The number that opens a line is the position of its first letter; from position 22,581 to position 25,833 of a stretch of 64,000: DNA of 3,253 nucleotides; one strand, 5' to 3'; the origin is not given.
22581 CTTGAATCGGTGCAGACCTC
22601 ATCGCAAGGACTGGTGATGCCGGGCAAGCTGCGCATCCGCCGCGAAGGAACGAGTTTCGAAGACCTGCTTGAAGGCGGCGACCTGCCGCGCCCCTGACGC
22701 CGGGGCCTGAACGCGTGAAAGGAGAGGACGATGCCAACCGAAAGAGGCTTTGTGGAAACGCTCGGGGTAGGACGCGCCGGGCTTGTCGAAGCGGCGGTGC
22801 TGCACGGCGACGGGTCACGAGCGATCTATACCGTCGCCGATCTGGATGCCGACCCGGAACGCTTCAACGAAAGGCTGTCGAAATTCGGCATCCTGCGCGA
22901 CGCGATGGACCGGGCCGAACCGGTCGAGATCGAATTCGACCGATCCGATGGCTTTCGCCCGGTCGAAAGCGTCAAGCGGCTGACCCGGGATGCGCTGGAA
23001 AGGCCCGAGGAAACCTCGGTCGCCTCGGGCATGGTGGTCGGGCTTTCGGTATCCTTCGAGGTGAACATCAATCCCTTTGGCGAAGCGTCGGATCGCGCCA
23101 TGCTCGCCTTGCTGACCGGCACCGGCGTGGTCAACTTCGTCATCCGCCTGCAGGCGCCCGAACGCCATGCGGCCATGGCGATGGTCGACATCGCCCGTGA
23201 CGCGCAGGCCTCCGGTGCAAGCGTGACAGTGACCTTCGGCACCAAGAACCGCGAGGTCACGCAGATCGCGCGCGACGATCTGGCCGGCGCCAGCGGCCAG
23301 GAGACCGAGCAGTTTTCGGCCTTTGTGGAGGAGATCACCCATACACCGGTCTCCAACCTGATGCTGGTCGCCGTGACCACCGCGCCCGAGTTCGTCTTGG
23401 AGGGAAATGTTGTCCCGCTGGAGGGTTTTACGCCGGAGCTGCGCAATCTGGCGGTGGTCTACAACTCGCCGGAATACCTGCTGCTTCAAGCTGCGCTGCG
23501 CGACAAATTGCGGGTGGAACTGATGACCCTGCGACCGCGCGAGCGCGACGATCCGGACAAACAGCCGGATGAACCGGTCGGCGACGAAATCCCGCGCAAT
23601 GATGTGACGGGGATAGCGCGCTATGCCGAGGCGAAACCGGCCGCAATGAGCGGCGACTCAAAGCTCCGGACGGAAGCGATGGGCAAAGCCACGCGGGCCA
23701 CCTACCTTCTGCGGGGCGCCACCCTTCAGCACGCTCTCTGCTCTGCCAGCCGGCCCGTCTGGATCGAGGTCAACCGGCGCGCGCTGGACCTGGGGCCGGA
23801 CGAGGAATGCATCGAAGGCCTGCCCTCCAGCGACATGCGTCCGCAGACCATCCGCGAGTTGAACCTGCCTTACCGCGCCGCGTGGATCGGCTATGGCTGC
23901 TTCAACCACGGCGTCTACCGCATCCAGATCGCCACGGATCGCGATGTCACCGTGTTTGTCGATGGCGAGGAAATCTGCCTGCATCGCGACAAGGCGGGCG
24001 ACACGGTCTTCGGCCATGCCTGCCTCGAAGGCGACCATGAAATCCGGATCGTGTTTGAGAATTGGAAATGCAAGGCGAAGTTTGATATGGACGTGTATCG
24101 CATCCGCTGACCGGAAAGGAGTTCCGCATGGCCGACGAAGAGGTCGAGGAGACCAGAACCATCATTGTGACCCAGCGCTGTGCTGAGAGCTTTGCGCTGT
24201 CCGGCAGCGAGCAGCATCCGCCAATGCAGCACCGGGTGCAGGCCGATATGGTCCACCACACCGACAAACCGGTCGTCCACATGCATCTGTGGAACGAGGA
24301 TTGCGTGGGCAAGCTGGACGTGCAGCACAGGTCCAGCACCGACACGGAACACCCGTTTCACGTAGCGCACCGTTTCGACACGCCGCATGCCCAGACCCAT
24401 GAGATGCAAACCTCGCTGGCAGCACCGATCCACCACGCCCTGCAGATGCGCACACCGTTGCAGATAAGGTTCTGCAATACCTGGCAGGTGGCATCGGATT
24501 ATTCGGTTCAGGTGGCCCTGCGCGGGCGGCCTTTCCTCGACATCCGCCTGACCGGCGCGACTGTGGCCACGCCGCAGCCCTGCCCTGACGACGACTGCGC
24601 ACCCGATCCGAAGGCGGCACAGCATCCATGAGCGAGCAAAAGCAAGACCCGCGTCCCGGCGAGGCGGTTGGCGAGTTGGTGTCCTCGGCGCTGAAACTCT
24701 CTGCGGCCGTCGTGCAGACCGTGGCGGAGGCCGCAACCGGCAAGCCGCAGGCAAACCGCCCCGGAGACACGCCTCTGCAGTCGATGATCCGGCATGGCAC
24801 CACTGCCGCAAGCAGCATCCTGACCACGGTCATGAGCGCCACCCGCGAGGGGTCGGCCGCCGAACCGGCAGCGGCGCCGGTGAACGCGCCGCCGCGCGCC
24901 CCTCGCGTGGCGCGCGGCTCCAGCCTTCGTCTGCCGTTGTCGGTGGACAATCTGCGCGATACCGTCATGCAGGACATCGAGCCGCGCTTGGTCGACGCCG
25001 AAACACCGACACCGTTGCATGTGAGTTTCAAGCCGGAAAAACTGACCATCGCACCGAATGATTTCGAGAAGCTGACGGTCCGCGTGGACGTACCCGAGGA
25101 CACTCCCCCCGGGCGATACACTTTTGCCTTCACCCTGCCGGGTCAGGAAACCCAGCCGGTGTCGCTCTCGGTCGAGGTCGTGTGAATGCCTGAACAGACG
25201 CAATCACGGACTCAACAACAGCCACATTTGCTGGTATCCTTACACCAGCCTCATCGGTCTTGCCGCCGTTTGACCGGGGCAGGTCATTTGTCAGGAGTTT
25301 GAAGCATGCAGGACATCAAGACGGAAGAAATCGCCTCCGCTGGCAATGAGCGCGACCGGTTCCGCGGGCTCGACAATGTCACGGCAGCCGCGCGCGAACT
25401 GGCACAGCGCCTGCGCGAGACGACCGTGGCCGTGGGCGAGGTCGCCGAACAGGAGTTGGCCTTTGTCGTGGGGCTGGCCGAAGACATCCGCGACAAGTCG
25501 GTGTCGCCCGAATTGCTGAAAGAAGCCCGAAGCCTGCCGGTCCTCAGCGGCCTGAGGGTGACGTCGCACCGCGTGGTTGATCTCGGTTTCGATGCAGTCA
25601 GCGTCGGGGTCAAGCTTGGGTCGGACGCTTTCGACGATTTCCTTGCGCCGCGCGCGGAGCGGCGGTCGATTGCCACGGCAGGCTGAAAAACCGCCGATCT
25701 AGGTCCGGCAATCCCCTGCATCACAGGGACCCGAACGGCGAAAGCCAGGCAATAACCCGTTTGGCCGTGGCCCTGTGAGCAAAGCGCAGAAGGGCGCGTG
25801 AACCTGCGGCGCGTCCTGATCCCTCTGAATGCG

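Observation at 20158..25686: Six-gene operon of proteins with no recognisable family (best candidate for an undescribed system)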

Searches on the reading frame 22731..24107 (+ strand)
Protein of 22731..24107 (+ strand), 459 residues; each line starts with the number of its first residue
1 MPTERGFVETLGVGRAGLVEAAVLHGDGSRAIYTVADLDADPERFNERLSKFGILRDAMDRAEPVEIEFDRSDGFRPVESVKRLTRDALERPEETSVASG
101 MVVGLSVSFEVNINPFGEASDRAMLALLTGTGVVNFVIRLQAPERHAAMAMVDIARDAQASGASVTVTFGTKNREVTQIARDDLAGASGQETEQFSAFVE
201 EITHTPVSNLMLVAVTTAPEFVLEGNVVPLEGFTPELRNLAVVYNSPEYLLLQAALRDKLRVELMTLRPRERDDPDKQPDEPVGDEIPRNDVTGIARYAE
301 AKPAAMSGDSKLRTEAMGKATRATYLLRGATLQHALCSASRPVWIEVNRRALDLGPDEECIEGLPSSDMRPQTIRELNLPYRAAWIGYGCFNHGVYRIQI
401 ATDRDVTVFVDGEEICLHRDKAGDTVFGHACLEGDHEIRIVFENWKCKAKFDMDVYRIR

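Call 3: search_protein_families(library=pfam, proteins=[window:22731-24107:+], max_evalue=1)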
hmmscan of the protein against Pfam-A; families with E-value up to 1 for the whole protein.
window:22731-24107:+ (459 aa): 1 family
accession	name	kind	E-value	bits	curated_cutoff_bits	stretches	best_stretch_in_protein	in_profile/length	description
PF10065.14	DUF2303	-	0.031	13.9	26.6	1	93-171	188-268/269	Uncharacterized conserved protein (DUF2303)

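Call 4: search_protein_families(library=ncbifam, proteins=[window:22731-24107:+], max_evalue=1)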
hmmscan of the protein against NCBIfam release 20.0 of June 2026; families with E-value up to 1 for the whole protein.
window:22731-24107:+ (459 aa): 1 family
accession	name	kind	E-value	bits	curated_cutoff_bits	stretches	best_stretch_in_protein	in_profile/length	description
NF053684.1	esterase_mleBCA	exception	0.078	12.1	570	1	111-184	13-85/281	BCA family alpha/beta fold macrolide esterase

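Call 5: search_protein_families(library=padloc, proteins=[window:22731-24107:+], max_evalue=1)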
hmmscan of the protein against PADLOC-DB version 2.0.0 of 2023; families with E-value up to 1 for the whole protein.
window:22731-24107:+ (459 aa): 0 families

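Call 6: search_protein_families(library=phrogs, proteins=[window:22731-24107:+], max_evalue=1)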
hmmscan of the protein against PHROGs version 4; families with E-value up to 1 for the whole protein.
window:22731-24107:+ (459 aa): 0 families

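Call 33: search_solved_structures(query=A2, max_evalue=10)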
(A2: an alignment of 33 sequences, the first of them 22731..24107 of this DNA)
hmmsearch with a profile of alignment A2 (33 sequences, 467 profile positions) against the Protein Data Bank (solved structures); distinct sequences matched with E-value up to 10: 3.
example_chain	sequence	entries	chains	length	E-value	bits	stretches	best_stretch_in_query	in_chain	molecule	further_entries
9jr1_A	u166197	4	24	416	0.082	14.9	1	217-302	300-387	Carboxyl-terminal protease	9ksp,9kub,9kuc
9ku3_A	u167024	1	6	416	0.085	14.8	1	217-302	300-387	Carboxyl-terminal protease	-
9ku0_A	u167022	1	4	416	0.091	14.7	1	217-302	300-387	Carboxyl-terminal protease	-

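Call 37: find_homologous_proteins(query=window:22731-24107:+)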
Query window:22731-24107:+ (459 aa): 288 proteins with E <= 0.001 among 8000 candidates; the best 120 are listed.
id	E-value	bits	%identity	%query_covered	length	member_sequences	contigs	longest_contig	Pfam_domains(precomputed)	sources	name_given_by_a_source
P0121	0.0e+0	1025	100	100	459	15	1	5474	-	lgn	-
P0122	4.7e-220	749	73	100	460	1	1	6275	-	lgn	-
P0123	7.2e-214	729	71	100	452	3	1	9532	-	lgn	-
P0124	1.2e-191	656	65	100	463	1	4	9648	-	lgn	-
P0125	1.6e-187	642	67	100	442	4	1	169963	-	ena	-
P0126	2.8e-182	625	63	100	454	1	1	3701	-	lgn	-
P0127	2.6e-181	621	65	100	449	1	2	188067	-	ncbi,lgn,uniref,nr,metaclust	ncbi:hypothetical protein [Rhodobacter ferrooxidans]|uniref:PA14 domain-containing protein n=1 Tax=R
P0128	4.4e-174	598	61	100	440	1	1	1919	-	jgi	jgi:hypothetical protein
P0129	9.2e-174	597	63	100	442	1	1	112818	-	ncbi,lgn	-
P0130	2.7e-167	575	60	100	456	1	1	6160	-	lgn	-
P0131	6.2e-167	574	59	100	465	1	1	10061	-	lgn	-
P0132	6.1e-164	564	59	100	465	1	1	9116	-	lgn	-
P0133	2.5e-162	559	57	100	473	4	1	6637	-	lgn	-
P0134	3.7e-160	552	57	100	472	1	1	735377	-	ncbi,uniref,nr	ncbi:hypothetical protein [uncultured Roseobacter sp.]|uniref:hypothetical protein n=1 Tax=unculture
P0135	7.3e-159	548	56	100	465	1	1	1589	-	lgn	-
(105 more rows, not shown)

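Call 48: predict_structure(alignment_id=A4)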
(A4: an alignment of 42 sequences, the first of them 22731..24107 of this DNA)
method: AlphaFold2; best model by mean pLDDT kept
length: 459 residues; sequences in the alignment: 42
mean_pLDDT: 80.6   pTM: 0.49
mean pLDDT of the five models: 80.6, 79.1, 78.8, 78.4, 77.8
residues with pLDDT >= 90: 227; 70-90: 116; 50-70: 45; < 50: 71
segments of 3 or more residues with pLDDT < 50: 281-283, 288-320, 336-348, 358-372
pLDDT, mean of each block of 10 residues (from residue 1): 93 93 92 92 91 95 93 90 69 85 89 77 91 91 87 92 91 94 67 91 84 92 70 89 91 91 88 63 49 48 41 43 84 62 46 51 39 64 93 96 95 96 93 97 89 91
secondary structure, 60 per line:
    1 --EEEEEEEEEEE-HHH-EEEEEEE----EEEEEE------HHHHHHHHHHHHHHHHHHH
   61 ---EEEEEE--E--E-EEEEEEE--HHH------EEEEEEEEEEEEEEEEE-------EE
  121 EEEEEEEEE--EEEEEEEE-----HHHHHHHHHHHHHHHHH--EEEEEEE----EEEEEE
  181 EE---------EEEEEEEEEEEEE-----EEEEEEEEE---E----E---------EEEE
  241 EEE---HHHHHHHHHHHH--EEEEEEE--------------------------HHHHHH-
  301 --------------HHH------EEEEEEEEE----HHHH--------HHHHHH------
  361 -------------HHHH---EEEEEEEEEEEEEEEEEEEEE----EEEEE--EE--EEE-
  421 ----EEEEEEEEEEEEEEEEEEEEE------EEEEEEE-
elements in order: E3-13 E19-25 E30-35 H42-60 E64-69 E77-83 E95-111 E119-129 E132-139 H145-161 E164-170 E175-182 E192-204 E210-218 E237-243 H247-258 E261-267 H294-299 E324-332 H337-340 H349-354 H374-377 E381-401 E406-410 E417-419 E425-445 E452-458

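Call 52: fold_search(model_id=the predicted structure, library=pdb)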
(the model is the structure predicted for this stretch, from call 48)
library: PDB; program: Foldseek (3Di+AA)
matches with E <= 10: 1080; with E <= 0.001: 2
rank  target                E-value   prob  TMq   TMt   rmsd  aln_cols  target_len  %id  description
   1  7uy5_I                3.2e-05  0.93  0.14  0.13  24.1       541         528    6  Tetrahymena telomerase with CST (released 2022-07-13)
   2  7uy7_A                1.6e-04  0.94  0.14  0.12  20.8       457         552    7  Tetrahymena CST with Polymerase alpha-Primase (released 2022-07-13)
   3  1se8                  2.7e-03  0.91  0.13  0.25  18.1       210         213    9  Structure of single-stranded DNA-binding protein (SSB) from D. radiodurans (released 2004-06-15)
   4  8oej_D                3.3e-03  0.91  0.15  0.21  13.4       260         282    8  Extended RPA-DNA nucleoprotein filament (released 2023-05-10)
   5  8oej_A                3.5e-03  0.89  0.14  0.20  13.0       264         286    8  Extended RPA-DNA nucleoprotein filament (released 2023-05-10)
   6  2ihe                  4.1e-03  0.87  0.13  0.25  16.2       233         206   11  Crystal structure of wild-type single-stranded DNA binding protein from Thermus aquaticus (released 2007-01-02)
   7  5whv_J                8.8e-03  1.00  0.16  0.50   4.5       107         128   14  Crystal structure of ArtB (released 2017-10-25)
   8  8c5z_A                8.8e-03  0.69  0.12  0.14  16.0       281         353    8  RPA tetrameric supercomplex with AROD-OB-1 (released 2023-05-10)
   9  3jqw_B                1.0e-02  1.00  0.13  0.42   5.1        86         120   10  Crystal structure of Clostridium histolyticum colH collagenase collagen-binding domain 3 at 2 Angstrom resolution in p (released 2010-09-29)
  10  1u5k_A                1.1e-02  1.00  0.12  0.21   7.0       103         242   18  Recombinational repair protein RecO (released 2004-10-26)
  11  8ywi_A                1.1e-02  0.14  0.09  0.05  25.8       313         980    8  The structure of ASFV DNA polymerase in replicating state (released 2025-02-05)
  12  3ac0_B                1.2e-02  1.00  0.15  0.09   3.3        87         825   11  Crystal structure of Beta-glucosidase from Kluyveromyces marxianus in complex with glucose (released 2010-08-11)
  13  7xhs                  1.2e-02  1.00  0.16  0.72   2.4        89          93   16  Crystal structure of CipA crystal produced by cell-free protein synthesis (released 2023-02-01)
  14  1fgu_A                1.3e-02  0.63  0.13  0.22  16.5       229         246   11  SSDNA-BINDING DOMAIN OF THE LARGE SUBUNIT OF REPLICATION PROTEIN A (released 2001-02-07)
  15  5n2e                  1.3e-02  0.08  0.09  0.05  28.0       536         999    8  Structure of the E9 DNA polymerase from vaccinia virus (released 2017-11-29)
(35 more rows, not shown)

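Call 80: fold_search(model_id=the predicted structure, library=viral)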
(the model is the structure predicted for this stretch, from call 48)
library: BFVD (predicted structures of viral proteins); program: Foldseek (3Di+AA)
matches with E <= 10: 1160; with E <= 0.001: 21
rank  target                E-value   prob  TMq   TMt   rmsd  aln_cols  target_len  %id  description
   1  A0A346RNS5            9.9e-08  1.00  0.18  0.19  13.2       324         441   10  Lef-3 [Cryptophlebia peltastica nucleopolyhedrovirus]
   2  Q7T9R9                5.6e-07  1.00  0.23  0.27  10.6       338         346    9  Lef-3 [Adoxophyes orana granulovirus]
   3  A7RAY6                1.4e-05  0.93  0.12  0.07  24.0       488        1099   10  (no name in the UniProt tables at hand)
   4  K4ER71                1.6e-05  1.00  0.18  0.21  11.9       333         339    8  Lef-3 [Epinotia aporema granulovirus]
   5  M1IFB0                1.6e-05  0.97  0.13  0.16  30.2       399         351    9  (no name in the UniProt tables at hand)
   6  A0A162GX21            2.7e-05  1.00  0.19  0.23  11.8       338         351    9  LEF-3 [Mocis latipes granulovirus]
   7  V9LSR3                6.8e-05  0.99  0.15  0.21  14.4       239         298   10  DekiORF86 (Fragment) [Dendrolimus kikuchii nucleopolyhedrovirus]
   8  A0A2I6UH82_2          7.5e-05  1.00  0.16  0.07  23.2       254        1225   16  (no name in the UniProt tables at hand)
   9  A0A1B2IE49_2          7.5e-05  0.90  0.16  0.09  24.4       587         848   12  Virion structural protein [Erwinia phage vB_EamM_Kwan]
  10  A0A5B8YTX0            8.0e-05  0.97  0.15  0.14  13.7       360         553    9  LEF-3 [Chrysodeixis includens nucleopolyhedrovirus]
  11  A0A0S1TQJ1            1.0e-04  0.98  0.15  0.10  21.9       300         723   11  Primase associated factor [Elephant endotheliotropic herpesvirus 4]
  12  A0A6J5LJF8            1.4e-04  0.93  0.16  0.07  33.2       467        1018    9  Interleukin-like EMT inducer [uncultured Caudovirales phage]
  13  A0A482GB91            2.9e-04  0.23  0.08  0.07  30.4       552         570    8  (no name in the UniProt tables at hand)
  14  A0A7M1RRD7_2          4.3e-04  0.14  0.08  0.05  37.7       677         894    7  Uncharacterized protein [uncultured phage cr56_1]
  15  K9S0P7                5.3e-04  0.91  0.17  0.20  12.1       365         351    6  (no name in the UniProt tables at hand)
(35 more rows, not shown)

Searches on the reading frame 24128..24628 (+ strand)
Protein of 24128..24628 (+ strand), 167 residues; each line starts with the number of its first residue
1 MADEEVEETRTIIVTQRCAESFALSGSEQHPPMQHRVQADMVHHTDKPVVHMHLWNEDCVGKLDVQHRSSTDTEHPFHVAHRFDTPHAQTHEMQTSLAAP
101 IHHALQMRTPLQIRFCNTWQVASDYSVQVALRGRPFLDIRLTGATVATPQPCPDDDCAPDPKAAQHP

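Call 3: search_protein_families(library=pfam, proteins=[window:24128-24628:+], max_evalue=1)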
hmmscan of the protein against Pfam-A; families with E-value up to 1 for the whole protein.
window:24128-24628:+ (167 aa): 0 families

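Call 4: search_protein_families(library=ncbifam, proteins=[window:24128-24628:+], max_evalue=1)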
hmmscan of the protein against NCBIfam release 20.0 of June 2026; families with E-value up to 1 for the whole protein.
window:24128-24628:+ (167 aa): 0 families

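Call 5: search_protein_families(library=padloc, proteins=[window:24128-24628:+], max_evalue=1)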
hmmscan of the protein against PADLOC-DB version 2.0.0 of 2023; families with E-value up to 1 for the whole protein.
window:24128-24628:+ (167 aa): 0 families

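Call 6: search_protein_families(library=phrogs, proteins=[window:24128-24628:+], max_evalue=1)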
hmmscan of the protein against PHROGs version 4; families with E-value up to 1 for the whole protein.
window:24128-24628:+ (167 aa): 0 families

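Call 68: search_solved_structures(query=A7, max_evalue=10)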
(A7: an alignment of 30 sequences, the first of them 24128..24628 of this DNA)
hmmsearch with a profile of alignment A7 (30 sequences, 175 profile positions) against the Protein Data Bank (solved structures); distinct sequences matched with E-value up to 10: 0.

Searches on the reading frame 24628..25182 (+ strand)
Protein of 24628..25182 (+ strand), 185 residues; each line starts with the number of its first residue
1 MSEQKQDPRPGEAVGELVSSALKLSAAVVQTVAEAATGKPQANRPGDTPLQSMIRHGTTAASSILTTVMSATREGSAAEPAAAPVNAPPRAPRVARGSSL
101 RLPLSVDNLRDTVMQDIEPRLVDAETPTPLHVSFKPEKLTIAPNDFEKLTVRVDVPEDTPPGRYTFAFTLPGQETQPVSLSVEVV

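Call 3: search_protein_families(library=pfam, proteins=[window:24628-25182:+], max_evalue=1)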
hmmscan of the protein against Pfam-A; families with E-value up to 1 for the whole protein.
window:24628-25182:+ (185 aa): 3 families
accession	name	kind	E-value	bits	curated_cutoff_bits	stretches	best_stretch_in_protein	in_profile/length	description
PF06280.18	fn3_5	-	0.0025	18.9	27.6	1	111-168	36-95/112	Fn3-like domain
PF10633.15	NPCBM_assoc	-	0.014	16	24.4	1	130-169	34-74/78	NPCBM-associated, NEW3 domain of alpha-galactosidase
PF19121.6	DUF5805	-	0.16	12.8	28.5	1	103-124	27-48/67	Family of unknown function (DUF5805)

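Call 4: search_protein_families(library=ncbifam, proteins=[window:24628-25182:+], max_evalue=1)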
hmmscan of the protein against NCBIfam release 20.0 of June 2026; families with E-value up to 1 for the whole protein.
window:24628-25182:+ (185 aa): 0 families

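Call 5: search_protein_families(library=padloc, proteins=[window:24628-25182:+], max_evalue=1)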
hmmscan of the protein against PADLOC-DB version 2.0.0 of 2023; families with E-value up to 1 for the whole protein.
window:24628-25182:+ (185 aa): 0 families

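Call 6: search_protein_families(library=phrogs, proteins=[window:24628-25182:+], max_evalue=1)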
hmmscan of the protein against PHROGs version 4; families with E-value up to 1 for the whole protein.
window:24628-25182:+ (185 aa): 1 family
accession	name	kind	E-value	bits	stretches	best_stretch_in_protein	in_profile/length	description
phrog_6065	-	unknown function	0.11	13.9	1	21-86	39-104/112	-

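Call 69: search_solved_structures(query=A9, max_evalue=10)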
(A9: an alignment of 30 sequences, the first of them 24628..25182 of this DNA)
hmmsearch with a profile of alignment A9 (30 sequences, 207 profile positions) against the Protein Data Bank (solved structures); distinct sequences matched with E-value up to 10: 3.
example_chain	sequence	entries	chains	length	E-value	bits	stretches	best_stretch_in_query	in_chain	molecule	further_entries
3vis_A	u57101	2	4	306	0.97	12.1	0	37-77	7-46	Esterase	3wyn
2e7c_A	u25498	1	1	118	1.1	11.9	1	158-205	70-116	Myosin-binding protein C, fast-type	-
8vt3_G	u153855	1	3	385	3.8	10.1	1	11-73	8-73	Prefusion of HMPV (MPV-2cREKR), C-fragment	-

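Call 83: search_protein_families(library=pfam, alignment_id=A9, max_evalue=0.1)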
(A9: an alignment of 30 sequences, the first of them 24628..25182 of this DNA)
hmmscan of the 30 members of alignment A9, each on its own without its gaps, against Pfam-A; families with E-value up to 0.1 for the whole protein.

A. member 1, window:24628-25182:+ (185 aa): 2 families
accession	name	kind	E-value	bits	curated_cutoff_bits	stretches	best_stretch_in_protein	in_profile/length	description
PF06280.18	fn3_5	-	0.0025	18.9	27.6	1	111-168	36-95/112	Fn3-like domain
PF10633.15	NPCBM_assoc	-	0.014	16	24.4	1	130-169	34-74/78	NPCBM-associated, NEW3 domain of alpha-galactosidase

B. families by the number of members that match (of 30 scanned): 8 families
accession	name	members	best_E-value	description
PF10633.15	NPCBM_assoc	8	0.00014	NPCBM-associated, NEW3 domain of alpha-galactosidase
PF11614.14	FixG_C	4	0.0031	IG-like fold at C-terminal of FixG, putative oxidoreductase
PF06280.18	fn3_5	3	0.0025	Fn3-like domain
PF16116.10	DUF4832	3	0.026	Domain of unknown function (DUF4832)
PF01608.23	I_LWEQ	1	0.0051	I/LWEQ domain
PF16072.10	DUF4813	1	0.0051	Domain of unknown function (DUF4813)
PF03627.19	PapG_N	1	0.03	PapG carbohydrate binding domain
PF14016.12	DUF4232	1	0.033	Domain of unknown function (DUF4232)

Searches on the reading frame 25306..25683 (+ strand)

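Call 3: search_protein_families(library=pfam, proteins=[window:25306-25683:+], max_evalue=1)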
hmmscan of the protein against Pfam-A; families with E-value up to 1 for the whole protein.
window:25306-25683:+ (126 aa): 0 families

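Call 4: search_protein_families(library=ncbifam, proteins=[window:25306-25683:+], max_evalue=1)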
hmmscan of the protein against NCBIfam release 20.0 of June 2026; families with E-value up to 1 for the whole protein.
window:25306-25683:+ (126 aa): 0 families

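Call 5: search_protein_families(library=padloc, proteins=[window:25306-25683:+], max_evalue=1)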
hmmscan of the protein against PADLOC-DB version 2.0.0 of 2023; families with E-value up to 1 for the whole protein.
window:25306-25683:+ (126 aa): 0 families

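Call 6: search_protein_families(library=phrogs, proteins=[window:25306-25683:+], max_evalue=1)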
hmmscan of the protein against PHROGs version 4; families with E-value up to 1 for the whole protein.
window:25306-25683:+ (126 aa): 1 family
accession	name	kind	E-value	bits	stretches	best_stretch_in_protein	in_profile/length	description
phrog_16413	-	unknown function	0.062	14.4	1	62-102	39-79/110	-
